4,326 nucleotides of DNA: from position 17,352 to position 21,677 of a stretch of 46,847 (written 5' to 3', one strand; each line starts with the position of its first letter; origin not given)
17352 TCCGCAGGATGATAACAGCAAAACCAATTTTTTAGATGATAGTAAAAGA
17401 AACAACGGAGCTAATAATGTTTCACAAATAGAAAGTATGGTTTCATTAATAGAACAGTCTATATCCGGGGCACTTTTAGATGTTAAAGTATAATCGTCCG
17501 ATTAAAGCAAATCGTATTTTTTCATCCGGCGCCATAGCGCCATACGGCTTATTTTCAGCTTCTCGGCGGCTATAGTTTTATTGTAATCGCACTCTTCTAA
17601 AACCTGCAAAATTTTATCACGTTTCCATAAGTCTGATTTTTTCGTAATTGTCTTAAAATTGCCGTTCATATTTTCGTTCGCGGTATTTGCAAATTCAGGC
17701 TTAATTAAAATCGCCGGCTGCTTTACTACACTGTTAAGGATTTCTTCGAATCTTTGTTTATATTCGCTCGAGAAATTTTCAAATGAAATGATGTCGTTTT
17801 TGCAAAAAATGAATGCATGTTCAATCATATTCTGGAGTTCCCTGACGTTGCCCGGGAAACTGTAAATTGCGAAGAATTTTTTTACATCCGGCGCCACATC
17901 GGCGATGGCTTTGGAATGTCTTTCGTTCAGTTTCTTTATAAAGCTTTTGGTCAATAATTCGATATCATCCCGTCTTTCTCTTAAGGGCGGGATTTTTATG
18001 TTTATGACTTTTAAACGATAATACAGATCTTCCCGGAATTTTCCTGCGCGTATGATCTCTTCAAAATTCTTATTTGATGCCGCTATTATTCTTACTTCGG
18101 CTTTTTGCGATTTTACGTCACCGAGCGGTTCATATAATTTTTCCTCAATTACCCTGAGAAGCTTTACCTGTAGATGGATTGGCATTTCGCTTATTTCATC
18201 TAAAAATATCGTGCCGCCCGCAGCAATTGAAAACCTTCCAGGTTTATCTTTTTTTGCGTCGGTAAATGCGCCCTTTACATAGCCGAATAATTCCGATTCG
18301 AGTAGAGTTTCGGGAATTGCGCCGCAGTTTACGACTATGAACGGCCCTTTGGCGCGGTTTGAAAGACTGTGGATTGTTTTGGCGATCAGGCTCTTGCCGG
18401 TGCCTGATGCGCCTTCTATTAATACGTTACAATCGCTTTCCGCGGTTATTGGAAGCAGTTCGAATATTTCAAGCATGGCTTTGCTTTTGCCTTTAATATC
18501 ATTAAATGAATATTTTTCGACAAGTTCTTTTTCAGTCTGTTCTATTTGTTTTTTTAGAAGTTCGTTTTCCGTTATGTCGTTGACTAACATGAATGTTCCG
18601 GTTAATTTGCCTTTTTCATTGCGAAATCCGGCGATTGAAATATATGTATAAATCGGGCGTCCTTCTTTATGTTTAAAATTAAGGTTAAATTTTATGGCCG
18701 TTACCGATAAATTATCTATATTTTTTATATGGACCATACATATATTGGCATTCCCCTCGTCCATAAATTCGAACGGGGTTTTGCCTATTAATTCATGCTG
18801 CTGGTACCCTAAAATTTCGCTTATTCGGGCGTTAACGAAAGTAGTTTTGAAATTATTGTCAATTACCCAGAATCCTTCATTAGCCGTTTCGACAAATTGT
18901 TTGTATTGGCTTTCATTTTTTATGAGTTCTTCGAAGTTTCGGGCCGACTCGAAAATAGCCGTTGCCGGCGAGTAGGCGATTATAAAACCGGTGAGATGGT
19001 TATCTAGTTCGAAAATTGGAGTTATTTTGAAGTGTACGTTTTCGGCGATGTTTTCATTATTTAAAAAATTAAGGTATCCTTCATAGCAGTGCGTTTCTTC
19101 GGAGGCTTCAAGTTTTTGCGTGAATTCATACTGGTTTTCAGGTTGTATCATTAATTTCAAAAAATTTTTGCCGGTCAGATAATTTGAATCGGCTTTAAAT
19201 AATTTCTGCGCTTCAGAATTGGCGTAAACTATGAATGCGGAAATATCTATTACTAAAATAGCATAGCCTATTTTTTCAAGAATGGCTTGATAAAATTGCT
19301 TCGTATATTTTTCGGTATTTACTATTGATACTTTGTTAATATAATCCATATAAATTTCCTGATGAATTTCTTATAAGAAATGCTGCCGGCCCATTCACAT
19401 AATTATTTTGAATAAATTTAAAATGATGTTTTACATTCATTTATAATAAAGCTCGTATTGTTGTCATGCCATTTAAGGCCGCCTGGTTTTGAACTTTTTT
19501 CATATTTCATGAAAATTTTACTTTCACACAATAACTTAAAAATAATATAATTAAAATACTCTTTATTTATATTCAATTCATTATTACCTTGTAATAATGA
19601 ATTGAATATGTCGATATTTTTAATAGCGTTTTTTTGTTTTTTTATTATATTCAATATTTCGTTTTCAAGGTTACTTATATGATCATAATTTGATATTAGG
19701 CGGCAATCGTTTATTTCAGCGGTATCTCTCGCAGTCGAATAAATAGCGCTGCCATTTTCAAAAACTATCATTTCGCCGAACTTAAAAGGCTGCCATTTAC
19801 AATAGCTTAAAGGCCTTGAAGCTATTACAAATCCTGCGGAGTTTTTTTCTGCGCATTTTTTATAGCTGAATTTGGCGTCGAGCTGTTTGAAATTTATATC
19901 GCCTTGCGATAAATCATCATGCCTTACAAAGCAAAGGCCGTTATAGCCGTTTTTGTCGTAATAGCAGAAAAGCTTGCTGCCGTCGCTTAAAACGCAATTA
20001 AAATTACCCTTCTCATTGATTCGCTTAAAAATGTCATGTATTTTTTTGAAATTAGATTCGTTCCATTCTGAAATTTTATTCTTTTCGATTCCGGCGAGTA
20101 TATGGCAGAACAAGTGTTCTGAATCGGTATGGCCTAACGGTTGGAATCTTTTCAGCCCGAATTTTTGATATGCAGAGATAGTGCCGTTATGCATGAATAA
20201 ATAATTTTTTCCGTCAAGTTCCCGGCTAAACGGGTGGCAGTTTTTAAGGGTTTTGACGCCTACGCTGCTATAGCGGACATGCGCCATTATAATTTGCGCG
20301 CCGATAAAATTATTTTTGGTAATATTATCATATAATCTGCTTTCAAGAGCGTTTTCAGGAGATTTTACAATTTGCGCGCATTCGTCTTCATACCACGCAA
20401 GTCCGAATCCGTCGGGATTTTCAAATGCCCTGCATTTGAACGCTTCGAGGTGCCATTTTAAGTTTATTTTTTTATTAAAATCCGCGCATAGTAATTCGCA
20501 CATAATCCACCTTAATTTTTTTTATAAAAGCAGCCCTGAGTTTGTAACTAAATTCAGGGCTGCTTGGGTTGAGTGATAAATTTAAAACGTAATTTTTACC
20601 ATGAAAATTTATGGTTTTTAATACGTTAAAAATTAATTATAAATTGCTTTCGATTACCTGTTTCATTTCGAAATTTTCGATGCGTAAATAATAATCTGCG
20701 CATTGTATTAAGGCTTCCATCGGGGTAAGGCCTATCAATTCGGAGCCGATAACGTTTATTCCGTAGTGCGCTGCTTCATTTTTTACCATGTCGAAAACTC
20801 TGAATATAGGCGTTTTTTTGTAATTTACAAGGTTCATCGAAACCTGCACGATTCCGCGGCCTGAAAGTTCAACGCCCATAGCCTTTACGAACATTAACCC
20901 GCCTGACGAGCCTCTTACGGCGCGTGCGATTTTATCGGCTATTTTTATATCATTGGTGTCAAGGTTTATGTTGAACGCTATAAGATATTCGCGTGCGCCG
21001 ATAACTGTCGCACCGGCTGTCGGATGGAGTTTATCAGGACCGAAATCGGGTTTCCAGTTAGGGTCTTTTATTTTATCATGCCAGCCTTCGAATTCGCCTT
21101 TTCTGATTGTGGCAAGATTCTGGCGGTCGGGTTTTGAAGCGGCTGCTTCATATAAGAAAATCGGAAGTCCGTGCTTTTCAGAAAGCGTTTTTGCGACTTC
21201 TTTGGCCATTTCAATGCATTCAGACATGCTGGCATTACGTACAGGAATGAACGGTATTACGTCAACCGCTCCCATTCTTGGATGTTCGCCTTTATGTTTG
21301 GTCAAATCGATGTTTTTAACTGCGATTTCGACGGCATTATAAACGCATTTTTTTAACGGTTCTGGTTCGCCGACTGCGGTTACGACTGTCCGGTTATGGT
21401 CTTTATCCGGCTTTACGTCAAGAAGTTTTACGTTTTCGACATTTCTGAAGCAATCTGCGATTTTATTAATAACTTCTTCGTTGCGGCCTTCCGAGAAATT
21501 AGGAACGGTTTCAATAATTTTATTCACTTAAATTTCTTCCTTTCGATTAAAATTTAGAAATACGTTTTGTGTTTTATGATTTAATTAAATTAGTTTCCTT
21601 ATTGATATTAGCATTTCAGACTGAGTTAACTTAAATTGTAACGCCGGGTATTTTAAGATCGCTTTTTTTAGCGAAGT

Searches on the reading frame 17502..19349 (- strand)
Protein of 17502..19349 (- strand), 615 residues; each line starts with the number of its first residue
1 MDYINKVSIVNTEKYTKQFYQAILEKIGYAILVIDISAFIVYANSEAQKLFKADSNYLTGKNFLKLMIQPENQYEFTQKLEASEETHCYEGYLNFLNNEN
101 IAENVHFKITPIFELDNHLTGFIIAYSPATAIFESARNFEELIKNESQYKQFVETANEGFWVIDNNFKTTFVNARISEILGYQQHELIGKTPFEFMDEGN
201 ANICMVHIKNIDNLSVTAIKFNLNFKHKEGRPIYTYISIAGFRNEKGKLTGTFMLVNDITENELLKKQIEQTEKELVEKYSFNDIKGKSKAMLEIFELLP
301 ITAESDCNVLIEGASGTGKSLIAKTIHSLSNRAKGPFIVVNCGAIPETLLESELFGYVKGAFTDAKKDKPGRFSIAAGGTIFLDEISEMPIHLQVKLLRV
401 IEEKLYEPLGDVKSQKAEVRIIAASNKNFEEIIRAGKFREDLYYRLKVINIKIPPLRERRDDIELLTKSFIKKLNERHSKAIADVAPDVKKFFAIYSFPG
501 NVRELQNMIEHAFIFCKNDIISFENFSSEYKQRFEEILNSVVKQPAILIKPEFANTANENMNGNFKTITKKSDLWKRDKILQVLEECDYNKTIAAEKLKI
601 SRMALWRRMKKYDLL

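Call 14: search_protein_families(library=pfam, proteins=[window:17502-19349:-], max_evalue=0.1)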
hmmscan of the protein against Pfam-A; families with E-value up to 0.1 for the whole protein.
window:17502-19349:- (615 aa): 23 families
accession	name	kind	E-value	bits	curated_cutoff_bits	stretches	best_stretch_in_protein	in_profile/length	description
PF00158.32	Sigma54_activat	-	9.4e-67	224.3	20.2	1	286-451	2-167/168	Sigma-54 interaction domain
PF25601.1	AAA_lid_14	-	8.8e-23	80.4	27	1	457-533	1-77/87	AAA+ ATPase lid domain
PF00989.32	PAS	-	5.3e-22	78.4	22.6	2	148-259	2-113/113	PAS fold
PF14532.12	Sigma54_activ_2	-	2.7e-19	70.2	25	1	287-456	2-138/138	Sigma-54 interaction domain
PF13426.13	PAS_9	-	1.8e-18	67.1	27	2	158-261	2-103/103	PAS domain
PF08448.16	PAS_4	-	4.2e-12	46.7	23.1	2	154-262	2-108/110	PAS fold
PF13188.13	PAS_8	-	1.3e-11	44.3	21.8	2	148-199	2-50/65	PAS domain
PF02954.25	HTH_8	-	3.1e-10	40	22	1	578-612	8-42/42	Bacterial regulatory protein, Fis family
PF07728.20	AAA_5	-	1.4e-08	35.3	22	1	308-428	1-124/139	AAA domain (dynein-related subfamily)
PF00004.35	AAA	-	1.7e-08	35.5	21.2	1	309-435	1-117/131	ATPase family associated with various cellular activities (AAA)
PF01078.27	Mg_chelatase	-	3.4e-07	30.3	20.3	1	282-329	2-45/207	Magnesium chelatase, subunit ChlI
PF24820.1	Diguanyl_cycl_sensor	-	9.8e-07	29.1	28.1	1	24-72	2-50/109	Diguanylate cyclase-like sensor domain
PF07724.20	AAA_2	-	0.00016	22.2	27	1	308-438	5-136/166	AAA domain (Cdc48 subfamily)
PF08447.18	PAS_3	-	0.00069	20.3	25.6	1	170-249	2-82/89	PAS fold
PF13191.12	AAA_16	-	0.0013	19.7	32.6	1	304-361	22-85/167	AAA ATPase domain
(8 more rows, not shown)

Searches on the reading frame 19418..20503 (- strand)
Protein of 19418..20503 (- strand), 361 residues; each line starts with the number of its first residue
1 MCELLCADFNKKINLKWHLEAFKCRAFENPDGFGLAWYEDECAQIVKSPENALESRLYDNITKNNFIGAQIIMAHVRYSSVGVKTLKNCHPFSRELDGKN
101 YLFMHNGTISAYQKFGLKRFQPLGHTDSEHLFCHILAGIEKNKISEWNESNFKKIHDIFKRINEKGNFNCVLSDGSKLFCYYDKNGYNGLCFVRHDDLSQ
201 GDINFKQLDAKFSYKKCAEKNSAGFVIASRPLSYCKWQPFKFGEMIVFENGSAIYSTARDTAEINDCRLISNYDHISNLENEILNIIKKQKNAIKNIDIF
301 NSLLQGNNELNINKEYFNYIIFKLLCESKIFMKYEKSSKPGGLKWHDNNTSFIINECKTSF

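Call 14: search_protein_families(library=pfam, proteins=[window:19418-20503:-], max_evalue=0.1)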
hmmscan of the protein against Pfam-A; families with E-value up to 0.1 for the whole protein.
window:19418-20503:- (361 aa): 3 families
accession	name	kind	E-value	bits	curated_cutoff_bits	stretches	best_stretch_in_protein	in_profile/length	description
PF13230.11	GATase_4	-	1.3e-55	188.6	23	1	1-262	1-262/272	Glutamine amidotransferases class-II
PF13522.11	GATase_6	-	7e-09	36.2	27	1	66-148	7-81/130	Glutamine amidotransferase domain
PF12451.13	VPS11_C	-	0.072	13.7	25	0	282-307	3-28/45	Vacuolar protein sorting protein 11 C terminal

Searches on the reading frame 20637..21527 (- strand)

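Call 14: search_protein_families(library=pfam, proteins=[window:20637-21527:-], max_evalue=0.1)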
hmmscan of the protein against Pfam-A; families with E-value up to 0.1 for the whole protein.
window:20637-21527:- (296 aa): 2 families
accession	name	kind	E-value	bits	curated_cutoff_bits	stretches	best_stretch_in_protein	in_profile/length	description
PF07837.17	FTCD_N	-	7.1e-77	257.5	27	1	4-179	1-176/176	Formiminotransferase domain, N-terminal subdomain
PF02971.19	FTCD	-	6e-29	101.3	24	1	181-285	1-111/145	Formiminotransferase domain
